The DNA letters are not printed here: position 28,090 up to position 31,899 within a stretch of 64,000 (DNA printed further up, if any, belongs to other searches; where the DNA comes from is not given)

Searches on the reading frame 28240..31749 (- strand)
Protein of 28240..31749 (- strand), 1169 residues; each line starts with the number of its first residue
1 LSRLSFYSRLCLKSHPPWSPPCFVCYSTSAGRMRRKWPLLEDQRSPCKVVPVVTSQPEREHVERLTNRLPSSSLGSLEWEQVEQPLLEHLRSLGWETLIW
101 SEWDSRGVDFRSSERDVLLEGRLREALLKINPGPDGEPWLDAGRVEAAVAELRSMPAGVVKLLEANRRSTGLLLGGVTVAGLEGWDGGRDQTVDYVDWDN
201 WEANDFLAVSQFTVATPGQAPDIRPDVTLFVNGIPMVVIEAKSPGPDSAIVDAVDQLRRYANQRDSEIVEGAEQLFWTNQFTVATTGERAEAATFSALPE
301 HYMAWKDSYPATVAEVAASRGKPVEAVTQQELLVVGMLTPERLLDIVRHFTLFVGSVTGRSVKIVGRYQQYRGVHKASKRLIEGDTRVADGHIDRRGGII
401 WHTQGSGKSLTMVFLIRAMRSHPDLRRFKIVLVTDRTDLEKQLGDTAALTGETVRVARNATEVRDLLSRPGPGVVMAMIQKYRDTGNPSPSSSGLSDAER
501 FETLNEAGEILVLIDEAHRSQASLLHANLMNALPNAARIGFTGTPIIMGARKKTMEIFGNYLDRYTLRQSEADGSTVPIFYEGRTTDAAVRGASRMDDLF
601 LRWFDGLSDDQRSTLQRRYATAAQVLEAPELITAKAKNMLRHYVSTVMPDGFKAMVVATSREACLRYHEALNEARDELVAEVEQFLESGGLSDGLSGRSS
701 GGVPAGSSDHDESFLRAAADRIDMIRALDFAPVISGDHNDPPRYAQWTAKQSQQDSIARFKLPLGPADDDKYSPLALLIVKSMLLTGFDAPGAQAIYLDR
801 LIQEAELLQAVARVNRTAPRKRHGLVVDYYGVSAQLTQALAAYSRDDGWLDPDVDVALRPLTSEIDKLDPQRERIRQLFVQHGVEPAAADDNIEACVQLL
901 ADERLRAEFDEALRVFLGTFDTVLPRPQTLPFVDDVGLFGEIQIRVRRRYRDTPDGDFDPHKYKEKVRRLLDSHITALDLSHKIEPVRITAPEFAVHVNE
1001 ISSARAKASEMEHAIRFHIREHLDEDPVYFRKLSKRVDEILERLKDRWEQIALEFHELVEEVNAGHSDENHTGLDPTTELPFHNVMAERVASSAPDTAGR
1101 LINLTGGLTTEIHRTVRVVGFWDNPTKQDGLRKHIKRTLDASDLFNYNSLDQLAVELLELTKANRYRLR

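Call 6: search_protein_families(library=pfam, proteins=[window:28240-31749:-], max_evalue=0.001)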
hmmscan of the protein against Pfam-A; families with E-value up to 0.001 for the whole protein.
window:28240-31749:- (1169 aa): 5 families
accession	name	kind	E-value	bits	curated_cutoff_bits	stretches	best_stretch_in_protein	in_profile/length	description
PF18766.7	SWI2_SNF2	-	2.3e-68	230.6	26.7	1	369-612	1-220/221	SWI2/SNF2 ATPase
PF04313.20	HSDR_N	-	2.8e-42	145.3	25.1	1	80-290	5-187/198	Type I restriction enzyme R protein N terminus (HSDR_N)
PF22679.2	T1R_D3-like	-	2.5e-16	60.9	27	1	652-829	3-156/158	Type I restriction enzyme subunit R domain 3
PF04851.21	ResIII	-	7.3e-16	59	22.5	1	393-546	21-163/164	Type III restriction enzyme, res subunit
PF11867.13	T1RH-like_C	-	3.2e-07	30.5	26.8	1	898-1141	55-304/329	Type I restriction enzyme HindI endonuclease subunit-like, C-terminal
